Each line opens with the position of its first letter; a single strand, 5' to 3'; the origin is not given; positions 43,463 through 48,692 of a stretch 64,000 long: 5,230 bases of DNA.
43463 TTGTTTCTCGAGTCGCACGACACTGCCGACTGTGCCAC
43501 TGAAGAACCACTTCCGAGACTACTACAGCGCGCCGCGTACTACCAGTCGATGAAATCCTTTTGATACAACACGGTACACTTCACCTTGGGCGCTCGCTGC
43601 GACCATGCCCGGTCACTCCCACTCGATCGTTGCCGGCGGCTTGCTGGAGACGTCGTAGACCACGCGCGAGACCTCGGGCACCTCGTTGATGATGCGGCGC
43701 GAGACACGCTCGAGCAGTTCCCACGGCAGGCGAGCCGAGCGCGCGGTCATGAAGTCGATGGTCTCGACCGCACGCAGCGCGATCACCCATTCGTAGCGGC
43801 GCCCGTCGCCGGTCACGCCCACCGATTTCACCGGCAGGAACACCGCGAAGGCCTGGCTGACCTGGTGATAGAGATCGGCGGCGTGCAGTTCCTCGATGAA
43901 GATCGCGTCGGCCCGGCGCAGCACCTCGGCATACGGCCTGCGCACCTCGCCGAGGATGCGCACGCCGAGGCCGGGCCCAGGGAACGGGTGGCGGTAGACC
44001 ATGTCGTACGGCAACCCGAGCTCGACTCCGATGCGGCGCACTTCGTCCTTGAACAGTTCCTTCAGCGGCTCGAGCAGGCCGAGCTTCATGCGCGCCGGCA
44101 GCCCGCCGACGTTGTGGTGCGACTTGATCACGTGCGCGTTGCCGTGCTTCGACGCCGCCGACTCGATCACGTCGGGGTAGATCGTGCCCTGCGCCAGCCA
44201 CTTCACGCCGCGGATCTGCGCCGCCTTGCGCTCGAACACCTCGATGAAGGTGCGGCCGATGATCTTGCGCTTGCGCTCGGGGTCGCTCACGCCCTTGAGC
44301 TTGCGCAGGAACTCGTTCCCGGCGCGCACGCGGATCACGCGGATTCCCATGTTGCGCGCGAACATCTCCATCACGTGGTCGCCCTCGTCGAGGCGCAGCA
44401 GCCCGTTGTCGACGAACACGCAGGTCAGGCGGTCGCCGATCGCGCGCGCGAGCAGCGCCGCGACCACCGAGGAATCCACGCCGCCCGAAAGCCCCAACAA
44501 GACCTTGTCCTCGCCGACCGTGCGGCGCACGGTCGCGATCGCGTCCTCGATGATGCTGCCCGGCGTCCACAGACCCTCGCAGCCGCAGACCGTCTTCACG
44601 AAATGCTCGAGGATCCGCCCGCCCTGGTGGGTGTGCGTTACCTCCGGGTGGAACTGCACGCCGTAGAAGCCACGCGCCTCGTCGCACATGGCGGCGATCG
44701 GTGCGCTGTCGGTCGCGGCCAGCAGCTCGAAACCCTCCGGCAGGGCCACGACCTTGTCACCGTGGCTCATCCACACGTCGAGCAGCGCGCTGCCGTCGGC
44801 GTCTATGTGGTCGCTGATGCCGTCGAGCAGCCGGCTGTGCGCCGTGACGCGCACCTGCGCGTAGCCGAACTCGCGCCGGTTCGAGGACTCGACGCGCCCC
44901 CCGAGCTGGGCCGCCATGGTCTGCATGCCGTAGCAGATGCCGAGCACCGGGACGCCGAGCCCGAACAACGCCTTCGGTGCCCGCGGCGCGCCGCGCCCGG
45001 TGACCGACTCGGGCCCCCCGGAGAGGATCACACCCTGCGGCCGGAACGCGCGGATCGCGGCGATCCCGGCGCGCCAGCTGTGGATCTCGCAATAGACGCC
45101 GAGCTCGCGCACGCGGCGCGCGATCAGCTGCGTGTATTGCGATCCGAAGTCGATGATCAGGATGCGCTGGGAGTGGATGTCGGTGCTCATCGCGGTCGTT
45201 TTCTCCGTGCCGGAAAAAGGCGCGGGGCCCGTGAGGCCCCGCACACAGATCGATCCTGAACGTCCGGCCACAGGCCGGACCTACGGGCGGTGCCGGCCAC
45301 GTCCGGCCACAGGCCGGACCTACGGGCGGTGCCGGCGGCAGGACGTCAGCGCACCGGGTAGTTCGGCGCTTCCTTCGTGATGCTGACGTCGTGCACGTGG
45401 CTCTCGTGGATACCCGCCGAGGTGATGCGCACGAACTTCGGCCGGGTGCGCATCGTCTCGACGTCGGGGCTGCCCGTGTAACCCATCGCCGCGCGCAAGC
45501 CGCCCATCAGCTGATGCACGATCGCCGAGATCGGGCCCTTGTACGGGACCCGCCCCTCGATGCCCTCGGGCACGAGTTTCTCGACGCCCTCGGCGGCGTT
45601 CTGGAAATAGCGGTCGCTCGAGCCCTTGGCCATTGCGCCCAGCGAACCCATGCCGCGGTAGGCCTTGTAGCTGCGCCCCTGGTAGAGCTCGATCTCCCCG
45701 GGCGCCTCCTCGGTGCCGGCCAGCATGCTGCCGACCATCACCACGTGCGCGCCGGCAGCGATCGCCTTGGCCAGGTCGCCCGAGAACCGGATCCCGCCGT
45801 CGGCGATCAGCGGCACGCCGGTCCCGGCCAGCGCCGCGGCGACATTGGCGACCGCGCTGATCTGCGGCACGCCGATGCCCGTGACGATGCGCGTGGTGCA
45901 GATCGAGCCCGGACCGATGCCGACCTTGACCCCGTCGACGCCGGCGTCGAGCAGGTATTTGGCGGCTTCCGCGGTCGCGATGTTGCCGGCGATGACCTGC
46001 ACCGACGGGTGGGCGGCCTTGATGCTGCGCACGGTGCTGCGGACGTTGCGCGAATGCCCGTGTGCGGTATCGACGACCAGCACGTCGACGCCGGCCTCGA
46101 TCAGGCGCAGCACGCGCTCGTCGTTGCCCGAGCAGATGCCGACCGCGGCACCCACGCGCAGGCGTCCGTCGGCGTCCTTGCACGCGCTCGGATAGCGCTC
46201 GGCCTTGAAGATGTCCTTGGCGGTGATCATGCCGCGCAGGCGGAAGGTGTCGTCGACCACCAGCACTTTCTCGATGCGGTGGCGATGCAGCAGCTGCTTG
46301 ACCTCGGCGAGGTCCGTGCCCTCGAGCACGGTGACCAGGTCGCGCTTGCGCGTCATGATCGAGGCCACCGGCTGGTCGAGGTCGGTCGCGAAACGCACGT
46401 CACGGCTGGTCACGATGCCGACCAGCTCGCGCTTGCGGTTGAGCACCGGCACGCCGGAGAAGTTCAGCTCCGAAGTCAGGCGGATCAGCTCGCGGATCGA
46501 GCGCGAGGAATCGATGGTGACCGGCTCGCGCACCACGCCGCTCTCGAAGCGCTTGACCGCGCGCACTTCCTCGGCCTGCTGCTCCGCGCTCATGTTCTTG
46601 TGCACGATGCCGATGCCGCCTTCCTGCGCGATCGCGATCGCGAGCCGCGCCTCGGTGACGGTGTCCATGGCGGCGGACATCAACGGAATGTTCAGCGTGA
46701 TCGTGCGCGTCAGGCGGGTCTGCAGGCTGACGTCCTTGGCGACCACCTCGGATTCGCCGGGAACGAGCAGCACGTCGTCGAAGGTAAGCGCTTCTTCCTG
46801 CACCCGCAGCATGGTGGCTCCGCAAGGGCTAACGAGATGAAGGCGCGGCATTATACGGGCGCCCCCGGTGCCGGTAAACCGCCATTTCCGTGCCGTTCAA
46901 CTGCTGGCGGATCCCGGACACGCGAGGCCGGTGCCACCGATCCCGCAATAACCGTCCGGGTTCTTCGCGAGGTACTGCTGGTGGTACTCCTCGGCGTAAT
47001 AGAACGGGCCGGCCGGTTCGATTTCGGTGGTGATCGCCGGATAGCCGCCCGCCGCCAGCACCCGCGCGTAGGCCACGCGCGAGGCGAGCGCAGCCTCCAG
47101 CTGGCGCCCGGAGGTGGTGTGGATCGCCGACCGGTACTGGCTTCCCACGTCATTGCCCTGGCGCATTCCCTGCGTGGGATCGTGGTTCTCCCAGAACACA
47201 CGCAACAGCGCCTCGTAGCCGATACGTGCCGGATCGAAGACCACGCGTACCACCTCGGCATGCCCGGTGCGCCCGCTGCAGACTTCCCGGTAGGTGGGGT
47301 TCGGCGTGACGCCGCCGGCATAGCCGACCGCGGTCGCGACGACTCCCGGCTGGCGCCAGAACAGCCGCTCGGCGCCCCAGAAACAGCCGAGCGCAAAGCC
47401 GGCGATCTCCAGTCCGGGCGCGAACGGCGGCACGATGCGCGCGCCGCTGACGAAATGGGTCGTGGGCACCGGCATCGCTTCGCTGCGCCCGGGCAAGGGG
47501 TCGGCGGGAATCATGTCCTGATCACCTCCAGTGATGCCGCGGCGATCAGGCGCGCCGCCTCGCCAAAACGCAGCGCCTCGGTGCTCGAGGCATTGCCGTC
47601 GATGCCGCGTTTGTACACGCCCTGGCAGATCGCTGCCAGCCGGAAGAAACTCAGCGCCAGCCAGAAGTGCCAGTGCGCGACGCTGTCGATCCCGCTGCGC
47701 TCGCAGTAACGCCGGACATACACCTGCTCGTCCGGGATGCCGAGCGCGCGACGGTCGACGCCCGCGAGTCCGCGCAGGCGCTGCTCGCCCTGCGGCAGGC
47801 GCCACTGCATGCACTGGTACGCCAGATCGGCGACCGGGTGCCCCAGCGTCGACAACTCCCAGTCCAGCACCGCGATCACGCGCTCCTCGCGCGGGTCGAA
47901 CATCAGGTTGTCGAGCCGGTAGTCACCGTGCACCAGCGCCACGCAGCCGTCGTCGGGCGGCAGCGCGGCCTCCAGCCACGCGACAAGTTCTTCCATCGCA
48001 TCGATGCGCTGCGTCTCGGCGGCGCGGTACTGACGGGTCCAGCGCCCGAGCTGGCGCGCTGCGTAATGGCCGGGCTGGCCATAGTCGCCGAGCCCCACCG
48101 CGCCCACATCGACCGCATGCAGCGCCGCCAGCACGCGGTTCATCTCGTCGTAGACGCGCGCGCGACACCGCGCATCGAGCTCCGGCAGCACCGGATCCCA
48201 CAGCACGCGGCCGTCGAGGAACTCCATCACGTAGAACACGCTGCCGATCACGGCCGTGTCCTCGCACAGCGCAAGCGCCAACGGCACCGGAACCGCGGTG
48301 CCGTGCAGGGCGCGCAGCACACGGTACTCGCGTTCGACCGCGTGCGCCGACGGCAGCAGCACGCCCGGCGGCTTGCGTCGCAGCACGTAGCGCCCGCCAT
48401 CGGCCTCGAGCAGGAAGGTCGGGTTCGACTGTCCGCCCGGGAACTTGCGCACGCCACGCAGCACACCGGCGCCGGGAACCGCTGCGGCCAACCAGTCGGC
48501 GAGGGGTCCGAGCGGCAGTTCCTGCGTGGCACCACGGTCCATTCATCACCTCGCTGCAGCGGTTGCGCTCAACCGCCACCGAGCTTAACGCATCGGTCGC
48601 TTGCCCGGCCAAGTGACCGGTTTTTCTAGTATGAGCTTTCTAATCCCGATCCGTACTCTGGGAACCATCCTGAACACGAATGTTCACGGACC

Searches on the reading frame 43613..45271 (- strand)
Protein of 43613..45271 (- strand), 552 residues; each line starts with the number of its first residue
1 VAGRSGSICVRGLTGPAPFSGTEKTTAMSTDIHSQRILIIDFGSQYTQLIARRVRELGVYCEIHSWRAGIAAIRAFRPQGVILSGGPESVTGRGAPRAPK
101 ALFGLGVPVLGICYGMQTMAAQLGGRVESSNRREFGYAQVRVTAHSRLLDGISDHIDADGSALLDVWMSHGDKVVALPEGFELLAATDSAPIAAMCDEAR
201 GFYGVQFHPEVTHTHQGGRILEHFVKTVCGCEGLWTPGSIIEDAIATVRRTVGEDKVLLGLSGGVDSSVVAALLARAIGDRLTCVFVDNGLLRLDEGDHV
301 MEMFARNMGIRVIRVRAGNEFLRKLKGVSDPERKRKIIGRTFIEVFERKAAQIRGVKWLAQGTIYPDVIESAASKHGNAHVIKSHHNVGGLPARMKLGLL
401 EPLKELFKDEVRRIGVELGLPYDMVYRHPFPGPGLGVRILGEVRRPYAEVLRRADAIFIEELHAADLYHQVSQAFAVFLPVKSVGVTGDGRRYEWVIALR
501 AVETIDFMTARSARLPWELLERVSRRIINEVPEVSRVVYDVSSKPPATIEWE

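Call 7: search_protein_families(library=pfam, proteins=[window:43613-45271:-])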
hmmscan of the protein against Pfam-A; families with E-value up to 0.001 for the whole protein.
window:43613-45271:- (552 aa): 6 families
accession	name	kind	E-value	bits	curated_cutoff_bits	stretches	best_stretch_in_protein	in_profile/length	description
PF00117.34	GATase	-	2.8e-43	148.2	22.8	1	38-226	1-188/190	Glutamine amidotransferase class-I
PF00958.27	GMP_synt_C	-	1.8e-42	143.7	27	1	460-551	1-92/92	GMP synthase C terminal domain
PF02540.23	NAD_synthase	-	7.3e-09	35.5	21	1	242-312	6-76/242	NAD synthase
PF07722.19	Peptidase_C26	-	1.8e-08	34.9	20.5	1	104-210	103-219/219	Peptidase C26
PF00733.27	Asn_synthase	-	2.4e-05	24.6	21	1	247-288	10-51/354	Asparagine synthase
PF03054.22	tRNA_Me_trans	-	0.00021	21.4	20.6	1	256-288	2-33/202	tRNA methyl transferase HUP domain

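Call 10: find_encoding_contigs(protein=window:43613-45190:-, flank=10000, max_places=10)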
Protein window:43613-45190:- (525 aa): no gene with exactly this product is on record in the collection.

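Call 12: find_related_loci(query=window:43613-45190:-, collection=genome_contigs, flank=10000)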
Query window:43613-45190:- (525 aa) in genome_contigs; peptide patterns used: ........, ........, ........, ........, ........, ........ (x = any residue, [..] = any of these).
600 stretches matched a pattern (row limit reached: there are more); 530 encode a relative of the query (tblastn E <= 1e-3); the best 80 are kept; 80 distinct loci.
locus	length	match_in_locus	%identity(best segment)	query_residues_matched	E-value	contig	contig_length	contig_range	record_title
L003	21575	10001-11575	74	1-525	0e+0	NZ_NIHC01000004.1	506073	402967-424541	Marinobacter salexigens strain HJR7 contig4, whole genome shotgun sequence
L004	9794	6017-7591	75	1-525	0e+0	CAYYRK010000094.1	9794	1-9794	MAG TPA_asm: uncultured Pseudomonadales bacterium isolate binchicken_co357_64 genome assembly, contig: NODE_3483_length_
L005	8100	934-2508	74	1-525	0e+0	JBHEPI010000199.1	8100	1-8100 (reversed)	MAG: Marinobacter sp. isolate S6_bin.69.orig S6_k141_731977, whole genome shotgun sequence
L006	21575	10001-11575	73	1-525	0e+0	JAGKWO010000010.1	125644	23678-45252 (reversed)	MAG: Gammaproteobacteria bacterium isolate C7_D7_9 C7_D7_9_30, whole genome shotgun sequence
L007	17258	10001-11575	74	1-525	0e+0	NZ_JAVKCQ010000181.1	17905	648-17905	MAG: Haliea sp. isolate F4-SAH-25 k141_49314, whole genome shotgun sequence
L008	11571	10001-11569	74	3-525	0e+0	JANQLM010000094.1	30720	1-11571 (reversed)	MAG: Halieaceae bacterium isolate PL25a_bin.6 k99_1914116, whole genome shotgun sequence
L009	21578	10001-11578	73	1-525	0e+0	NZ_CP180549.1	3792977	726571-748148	Neptuniibacter sp. QD57_21 chromosome, complete genome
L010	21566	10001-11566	74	4-525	0e+0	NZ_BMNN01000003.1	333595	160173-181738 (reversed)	Halopseudomonas pertucinogena strain JCM 11590 sequence03, whole genome shotgun sequence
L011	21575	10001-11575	74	1-525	0e+0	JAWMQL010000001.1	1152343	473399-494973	Halieaceae bacterium WSDMB12 NODE_1_length_1152343_cov_27.092945, whole genome shotgun sequence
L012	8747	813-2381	74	3-525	0e+0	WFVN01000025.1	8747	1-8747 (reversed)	MAG: Gammaproteobacteria bacterium isolate S140_43 k151_149699, whole genome shotgun sequence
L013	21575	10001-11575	73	1-525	0e+0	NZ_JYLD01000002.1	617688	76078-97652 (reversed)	Pseudomonas helleri strain DSM 29165 2_617688_39.188, whole genome shotgun sequence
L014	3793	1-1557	74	6-525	0e+0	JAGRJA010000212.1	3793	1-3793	MAG: Pseudomonadales bacterium isolate HKST-UBA235 k127_1853557, whole genome shotgun sequence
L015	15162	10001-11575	73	1-525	0e+0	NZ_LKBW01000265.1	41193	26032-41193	Pseudomonas amygdali strain ICMP 3918 scaffold39, whole genome shotgun sequence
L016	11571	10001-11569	75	3-525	0e+0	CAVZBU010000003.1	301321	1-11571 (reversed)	MAG: uncultured Gammaproteobacteria bacterium isolate MFD01721.bin.2.143 genome assembly, contig: contig_21395, whole ge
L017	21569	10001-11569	73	4-525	0e+0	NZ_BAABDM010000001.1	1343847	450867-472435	Zhongshania borealis strain JCM 17304 sequence01, whole genome shotgun sequence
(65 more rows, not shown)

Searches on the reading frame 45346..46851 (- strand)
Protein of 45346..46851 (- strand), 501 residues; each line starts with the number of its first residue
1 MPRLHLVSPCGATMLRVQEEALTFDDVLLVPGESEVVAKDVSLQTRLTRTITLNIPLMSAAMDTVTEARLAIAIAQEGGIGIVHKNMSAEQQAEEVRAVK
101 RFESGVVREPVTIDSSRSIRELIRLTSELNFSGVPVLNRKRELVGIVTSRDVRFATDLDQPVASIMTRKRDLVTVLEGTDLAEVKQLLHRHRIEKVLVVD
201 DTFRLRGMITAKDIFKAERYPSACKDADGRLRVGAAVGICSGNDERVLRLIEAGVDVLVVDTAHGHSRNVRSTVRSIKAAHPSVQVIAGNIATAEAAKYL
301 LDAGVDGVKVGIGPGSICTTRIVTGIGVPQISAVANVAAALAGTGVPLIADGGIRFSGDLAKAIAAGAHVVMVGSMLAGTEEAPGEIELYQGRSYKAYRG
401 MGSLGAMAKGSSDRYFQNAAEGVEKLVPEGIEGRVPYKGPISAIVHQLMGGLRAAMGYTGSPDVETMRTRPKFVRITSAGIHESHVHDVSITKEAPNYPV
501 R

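Call 7: search_protein_families(library=pfam, proteins=[window:45346-46851:-])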
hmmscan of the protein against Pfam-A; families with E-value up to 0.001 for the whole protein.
window:45346-46851:- (501 aa): 7 families
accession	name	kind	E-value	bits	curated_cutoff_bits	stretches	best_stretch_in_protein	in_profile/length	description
PF00478.31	IMPDH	-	9.5e-162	538.2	25.6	1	21-487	1-345/345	IMP dehydrogenase / GMP reductase domain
PF00571.33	CBS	-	2.3e-19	69.9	24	2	162-217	1-54/57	CBS domain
PF03060.21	NMO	-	8.8e-13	48.8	28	2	238-384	101-232/331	Nitronate monooxygenase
PF01070.24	FMN_dh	-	1.5e-05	24.6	24.9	1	283-376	218-304/350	FMN-dependent dehydrogenase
PF01729.25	QRPTase_C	-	0.00058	20.1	23.1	0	208-312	52-156/169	Quinolinate phosphoribosyl transferase, C-terminal domain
PF02310.24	B12-binding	-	0.00058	20.1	32.1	1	241-311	38-111/121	B12 binding domain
PF00977.27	His_biosynth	-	0.00098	19.1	23.6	0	334-377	65-105/228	Histidine biosynthesis protein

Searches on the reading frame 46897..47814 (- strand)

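Call 7: search_protein_families(library=pfam, proteins=[window:46897-47814:-])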
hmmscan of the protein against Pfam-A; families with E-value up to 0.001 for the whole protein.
window:46897-47814:- (305 aa): 1 family
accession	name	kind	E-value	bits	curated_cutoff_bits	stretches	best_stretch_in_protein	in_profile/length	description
PF01625.27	PMSR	-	3e-60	203.3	23.7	1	139-290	3-152/153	Peptide methionine sulfoxide reductase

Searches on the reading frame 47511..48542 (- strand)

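Call 90: search_protein_families(library=pfam, proteins=[window:47511-48542:-], max_evalue=1e-8)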
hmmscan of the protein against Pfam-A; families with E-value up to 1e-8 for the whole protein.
window:47511-48542:- (343 aa): 1 family
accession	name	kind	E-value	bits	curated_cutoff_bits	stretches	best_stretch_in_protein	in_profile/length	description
PF01636.29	APH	-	1.9e-55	188.7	23.2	1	31-259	2-225/239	Phosphotransferase enzyme family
